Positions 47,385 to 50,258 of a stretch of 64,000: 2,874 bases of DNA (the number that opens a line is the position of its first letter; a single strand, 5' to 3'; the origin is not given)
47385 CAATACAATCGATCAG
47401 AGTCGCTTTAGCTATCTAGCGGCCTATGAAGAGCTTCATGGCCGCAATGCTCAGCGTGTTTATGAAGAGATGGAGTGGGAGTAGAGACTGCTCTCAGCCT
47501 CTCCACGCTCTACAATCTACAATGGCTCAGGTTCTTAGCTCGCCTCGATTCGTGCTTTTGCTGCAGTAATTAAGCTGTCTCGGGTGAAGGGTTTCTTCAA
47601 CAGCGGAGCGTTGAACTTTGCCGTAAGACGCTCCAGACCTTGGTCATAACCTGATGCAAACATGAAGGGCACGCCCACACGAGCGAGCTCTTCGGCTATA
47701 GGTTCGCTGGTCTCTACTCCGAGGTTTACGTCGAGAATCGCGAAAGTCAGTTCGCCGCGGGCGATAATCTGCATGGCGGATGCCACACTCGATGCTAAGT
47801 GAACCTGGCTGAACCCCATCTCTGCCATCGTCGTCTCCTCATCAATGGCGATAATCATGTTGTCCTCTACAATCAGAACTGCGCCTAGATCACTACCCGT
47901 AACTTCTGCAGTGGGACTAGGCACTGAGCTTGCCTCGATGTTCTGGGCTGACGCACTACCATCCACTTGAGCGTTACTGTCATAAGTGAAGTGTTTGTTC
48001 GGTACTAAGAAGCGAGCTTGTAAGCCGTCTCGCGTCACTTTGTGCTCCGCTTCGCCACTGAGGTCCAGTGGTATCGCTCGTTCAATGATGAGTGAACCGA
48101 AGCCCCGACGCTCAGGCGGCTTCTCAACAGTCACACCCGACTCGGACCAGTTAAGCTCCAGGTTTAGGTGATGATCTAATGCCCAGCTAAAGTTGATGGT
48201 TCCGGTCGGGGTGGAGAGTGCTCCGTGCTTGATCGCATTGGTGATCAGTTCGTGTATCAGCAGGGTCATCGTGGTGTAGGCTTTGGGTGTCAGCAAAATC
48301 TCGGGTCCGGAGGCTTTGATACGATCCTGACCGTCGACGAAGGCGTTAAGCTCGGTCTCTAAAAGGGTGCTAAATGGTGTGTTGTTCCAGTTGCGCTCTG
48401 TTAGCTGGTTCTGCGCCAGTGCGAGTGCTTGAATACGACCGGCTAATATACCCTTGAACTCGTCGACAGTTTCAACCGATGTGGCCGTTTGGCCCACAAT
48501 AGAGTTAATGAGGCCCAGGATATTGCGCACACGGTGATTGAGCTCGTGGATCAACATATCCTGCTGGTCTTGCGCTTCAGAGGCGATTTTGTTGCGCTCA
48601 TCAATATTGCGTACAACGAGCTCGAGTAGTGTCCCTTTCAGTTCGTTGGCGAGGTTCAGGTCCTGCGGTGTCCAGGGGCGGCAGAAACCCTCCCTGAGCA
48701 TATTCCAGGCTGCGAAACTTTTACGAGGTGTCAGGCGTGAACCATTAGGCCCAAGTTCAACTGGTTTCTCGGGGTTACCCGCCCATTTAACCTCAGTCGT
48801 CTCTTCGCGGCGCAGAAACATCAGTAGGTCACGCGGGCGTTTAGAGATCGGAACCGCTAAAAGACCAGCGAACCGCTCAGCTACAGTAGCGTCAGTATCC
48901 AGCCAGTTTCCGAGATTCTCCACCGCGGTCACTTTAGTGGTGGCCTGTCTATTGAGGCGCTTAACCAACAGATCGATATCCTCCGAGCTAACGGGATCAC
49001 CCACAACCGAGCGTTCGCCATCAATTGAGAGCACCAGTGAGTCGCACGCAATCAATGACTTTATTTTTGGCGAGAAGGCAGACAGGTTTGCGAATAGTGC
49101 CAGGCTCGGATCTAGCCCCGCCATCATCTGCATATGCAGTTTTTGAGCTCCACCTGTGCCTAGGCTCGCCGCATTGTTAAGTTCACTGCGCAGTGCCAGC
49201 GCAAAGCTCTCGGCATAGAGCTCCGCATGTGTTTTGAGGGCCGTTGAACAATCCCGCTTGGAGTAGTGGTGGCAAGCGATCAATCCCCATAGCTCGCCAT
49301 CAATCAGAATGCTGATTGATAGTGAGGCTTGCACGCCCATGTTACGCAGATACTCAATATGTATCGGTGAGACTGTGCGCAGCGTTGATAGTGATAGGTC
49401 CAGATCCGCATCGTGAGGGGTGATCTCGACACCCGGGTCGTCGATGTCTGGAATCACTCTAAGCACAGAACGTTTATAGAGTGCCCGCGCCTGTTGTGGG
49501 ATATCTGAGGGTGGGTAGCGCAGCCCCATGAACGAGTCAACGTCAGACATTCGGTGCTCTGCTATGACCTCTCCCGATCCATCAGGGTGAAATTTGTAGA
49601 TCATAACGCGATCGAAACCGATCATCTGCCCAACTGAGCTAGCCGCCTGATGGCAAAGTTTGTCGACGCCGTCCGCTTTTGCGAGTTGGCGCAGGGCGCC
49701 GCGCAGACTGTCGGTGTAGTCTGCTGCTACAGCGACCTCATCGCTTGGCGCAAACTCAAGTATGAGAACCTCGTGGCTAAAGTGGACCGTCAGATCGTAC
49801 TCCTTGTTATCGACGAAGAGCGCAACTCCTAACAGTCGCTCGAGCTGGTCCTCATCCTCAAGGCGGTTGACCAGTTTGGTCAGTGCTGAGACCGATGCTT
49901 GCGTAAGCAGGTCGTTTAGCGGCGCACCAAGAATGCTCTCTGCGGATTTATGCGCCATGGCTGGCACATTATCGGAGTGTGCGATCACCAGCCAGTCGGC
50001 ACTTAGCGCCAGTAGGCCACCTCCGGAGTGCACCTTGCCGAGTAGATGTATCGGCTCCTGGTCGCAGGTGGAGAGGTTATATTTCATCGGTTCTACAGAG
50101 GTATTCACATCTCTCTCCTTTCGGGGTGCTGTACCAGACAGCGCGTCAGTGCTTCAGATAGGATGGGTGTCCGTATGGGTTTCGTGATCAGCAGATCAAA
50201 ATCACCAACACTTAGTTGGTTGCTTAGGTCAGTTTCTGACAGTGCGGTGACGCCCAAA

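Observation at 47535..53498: Five same-strand genes join a blue-light module (BLUF + EAL) to a red/far-red module (heme oxygenase + hybrid kinase + bacteriophytochrome)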

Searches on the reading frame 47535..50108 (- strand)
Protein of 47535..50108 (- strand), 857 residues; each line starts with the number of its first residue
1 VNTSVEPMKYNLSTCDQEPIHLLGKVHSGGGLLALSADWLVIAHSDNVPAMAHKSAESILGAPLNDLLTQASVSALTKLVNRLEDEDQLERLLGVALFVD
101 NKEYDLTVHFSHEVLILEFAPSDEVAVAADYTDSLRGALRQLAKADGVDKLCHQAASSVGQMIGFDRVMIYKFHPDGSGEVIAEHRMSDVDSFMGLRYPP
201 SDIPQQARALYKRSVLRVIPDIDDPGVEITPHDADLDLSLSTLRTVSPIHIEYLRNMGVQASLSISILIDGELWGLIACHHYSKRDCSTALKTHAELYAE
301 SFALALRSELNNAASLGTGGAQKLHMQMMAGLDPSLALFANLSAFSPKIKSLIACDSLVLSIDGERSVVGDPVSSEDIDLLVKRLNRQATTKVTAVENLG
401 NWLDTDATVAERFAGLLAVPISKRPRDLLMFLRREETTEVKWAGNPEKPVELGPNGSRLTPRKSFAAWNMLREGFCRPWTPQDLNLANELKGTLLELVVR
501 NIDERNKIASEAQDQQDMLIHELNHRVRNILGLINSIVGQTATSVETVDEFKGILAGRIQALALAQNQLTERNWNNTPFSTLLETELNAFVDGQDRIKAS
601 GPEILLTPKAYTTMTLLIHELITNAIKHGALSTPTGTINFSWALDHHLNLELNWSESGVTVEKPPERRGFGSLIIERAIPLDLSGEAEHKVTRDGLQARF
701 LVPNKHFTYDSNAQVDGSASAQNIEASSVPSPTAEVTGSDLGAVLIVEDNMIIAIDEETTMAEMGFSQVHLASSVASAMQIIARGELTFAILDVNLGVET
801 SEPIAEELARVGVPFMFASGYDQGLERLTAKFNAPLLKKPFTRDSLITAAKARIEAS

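Call 3: search_protein_families(library=pfam, proteins=[window:47535-50108:-], max_evalue=0.01)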
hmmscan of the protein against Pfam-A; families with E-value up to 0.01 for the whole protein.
window:47535-50108:- (857 aa): 7 families
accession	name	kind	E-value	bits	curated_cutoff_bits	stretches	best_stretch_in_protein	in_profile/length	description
PF00360.26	PHY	-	3.3e-37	128.1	27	1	324-501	4-181/183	Phytochrome region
PF07536.20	HWE_HK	-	3.2e-21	76.3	22.8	1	522-603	1-83/83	HWE histidine kinase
PF01590.32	GAF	-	1e-13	52.4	22.4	1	149-300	3-127/133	GAF domain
PF08446.17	PAS_2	-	1.2e-12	48.9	21.4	1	15-121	1-106/107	PAS fold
PF07568.18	HisKA_2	-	0.00013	22.4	22.3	1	522-584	1-66/76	Histidine kinase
PF00072.30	Response_reg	-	0.00016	22.2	30.2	1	744-850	1-110/111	Response regulator receiver domain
PF13581.12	HATPase_c_2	-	0.003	18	27.4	1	604-647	22-65/127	Histidine kinase-like ATPase domain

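Call 11: find_related_loci(query=window:47535-50108:-, collection=metagenome_contigs, flank=10000)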
Query window:47535-50108:- (857 aa) in metagenome_contigs; peptide patterns used: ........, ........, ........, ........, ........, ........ (x = any residue, [..] = any of these).
91 stretches matched a pattern; 26 encode a relative of the query (tblastn E <= 1e-3); 26 distinct loci.
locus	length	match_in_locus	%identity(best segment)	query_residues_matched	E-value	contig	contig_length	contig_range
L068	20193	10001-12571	78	1-856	0e+0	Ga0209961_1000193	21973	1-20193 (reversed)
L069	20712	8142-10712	78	1-856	0e+0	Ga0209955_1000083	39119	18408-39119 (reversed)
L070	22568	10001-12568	72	1-856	0e+0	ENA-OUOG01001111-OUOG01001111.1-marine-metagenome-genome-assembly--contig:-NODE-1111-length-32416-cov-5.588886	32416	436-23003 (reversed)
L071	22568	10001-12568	72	1-856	0e+0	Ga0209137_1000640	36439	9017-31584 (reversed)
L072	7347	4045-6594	64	1-855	0e+0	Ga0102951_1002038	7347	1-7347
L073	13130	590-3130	64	1-852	0e+0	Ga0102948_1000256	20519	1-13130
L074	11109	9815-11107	77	1-432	0e+0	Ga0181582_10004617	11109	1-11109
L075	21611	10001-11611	32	11-536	1e-77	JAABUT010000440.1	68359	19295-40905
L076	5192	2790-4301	30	18-513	9e-67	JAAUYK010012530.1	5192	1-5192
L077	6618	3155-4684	30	18-519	2e-66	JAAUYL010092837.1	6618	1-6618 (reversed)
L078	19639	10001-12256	31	135-490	2e-38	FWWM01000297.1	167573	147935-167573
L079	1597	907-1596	33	4-230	3e-31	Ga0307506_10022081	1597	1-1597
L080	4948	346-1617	26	162-543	1e-29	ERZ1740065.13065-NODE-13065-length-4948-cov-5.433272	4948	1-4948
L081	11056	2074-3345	26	162-543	2e-29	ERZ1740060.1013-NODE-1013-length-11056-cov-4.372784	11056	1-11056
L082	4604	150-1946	26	159-543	2e-29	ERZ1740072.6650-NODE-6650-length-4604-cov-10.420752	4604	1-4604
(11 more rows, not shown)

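Call 33: search_solved_structures(query=window:47535-50108:-, max_evalue=1e-10)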
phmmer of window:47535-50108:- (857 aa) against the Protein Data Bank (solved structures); distinct sequences matched with E-value up to 1e-10: 104 (the best 60 are shown).
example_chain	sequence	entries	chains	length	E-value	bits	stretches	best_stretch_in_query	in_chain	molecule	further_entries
6g1y_A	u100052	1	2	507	9.5e-81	275.4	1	11-500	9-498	Bacteriophytochrome protein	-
6bap_A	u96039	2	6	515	9.5e-81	275.4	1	9-503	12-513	Photoreceptor-histidine kinase BphP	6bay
9g8d_A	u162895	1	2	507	3.6e-80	273.5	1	11-500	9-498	histidine kinase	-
9rn8_A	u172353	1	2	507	1.3e-79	271.6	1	11-500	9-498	histidine kinase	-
9g8c_A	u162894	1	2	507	1.3e-79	271.6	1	11-500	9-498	histidine kinase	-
6bao_A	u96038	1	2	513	4.1e-79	270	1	9-500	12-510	Photoreceptor-histidine kinase BphP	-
6g1z_A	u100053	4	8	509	1.1e-76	262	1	11-493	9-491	Bacteriophytochrome protein | histidine kinase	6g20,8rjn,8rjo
8rjm_A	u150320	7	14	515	1.1e-76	262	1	11-493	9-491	histidine kinase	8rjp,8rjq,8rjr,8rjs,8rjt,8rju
4r6l_A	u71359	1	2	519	1.5e-76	261.5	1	10-502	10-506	Bacteriophytochrome (Light-regulated signal transduction histidine kinase), PhyB1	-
4s21_A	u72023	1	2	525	5e-76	259.8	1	10-501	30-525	Bacteriophytochrome (Light-regulated signal transduction histidine kinase), PhyB1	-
4gw9_A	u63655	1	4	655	7.9e-76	259.2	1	11-522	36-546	bacteriophytochrome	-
5oy5_A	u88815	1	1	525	2.4e-74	254.2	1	11-499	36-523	BphP1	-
4r70_A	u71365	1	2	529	4.2e-74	253.5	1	10-500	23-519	Bacteriophytochrome (Light-regulated signal transduction histidine kinase), PhyB2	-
9rcc_A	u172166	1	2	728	1.1e-72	248.8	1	4-544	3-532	Bacteriophytochrome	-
9eut_A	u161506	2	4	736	1.1e-72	248.8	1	4-544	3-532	Bacteriophytochrome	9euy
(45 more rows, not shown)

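Call 42: search_protein_families(library=ncbifam, proteins=[window:47535-50108:-], max_evalue=0.001)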
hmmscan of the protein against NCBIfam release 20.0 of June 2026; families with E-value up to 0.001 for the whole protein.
window:47535-50108:- (857 aa): 9 families
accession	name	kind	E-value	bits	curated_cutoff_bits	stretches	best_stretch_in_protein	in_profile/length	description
NF041576.1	bacphytchrmBphP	equivalog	8e-75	252.4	1040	2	9-303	7-307/622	bacteriophytochrome BphP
NF010077.0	PRK13559.1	subfamily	5.1e-40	137.5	361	1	507-705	162-360/364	hypothetical protein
NF052306.1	BluLightHisKinLov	equivalog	5.3e-38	130.7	450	1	510-703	143-333/334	blue-light-activated histidine kinase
NF006623.1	PRK09191.1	subfamily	7e-13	48.9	240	1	699-849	97-247/258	PhyR family response regulator anti-anti-sigma factor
NF009971.0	PRK13435.1-2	subfamily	1.1e-12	48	151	1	744-849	3-108/141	response regulator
NF009972.0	PRK13435.1-3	subfamily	1.3e-07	31.5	119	1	744-817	19-92/146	response regulator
NF051872.1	HisKinPhyk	equivalog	3.9e-07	29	750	1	492-699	320-533/537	sensor histidine kinase PhyK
NF009970.0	PRK13435.1-1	equivalog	7.1e-05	22.8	143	1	744-855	3-112/125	response regulator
NF009974.0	PRK13435.1-6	equivalog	0.00011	21.9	171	1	744-807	8-76/155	response regulator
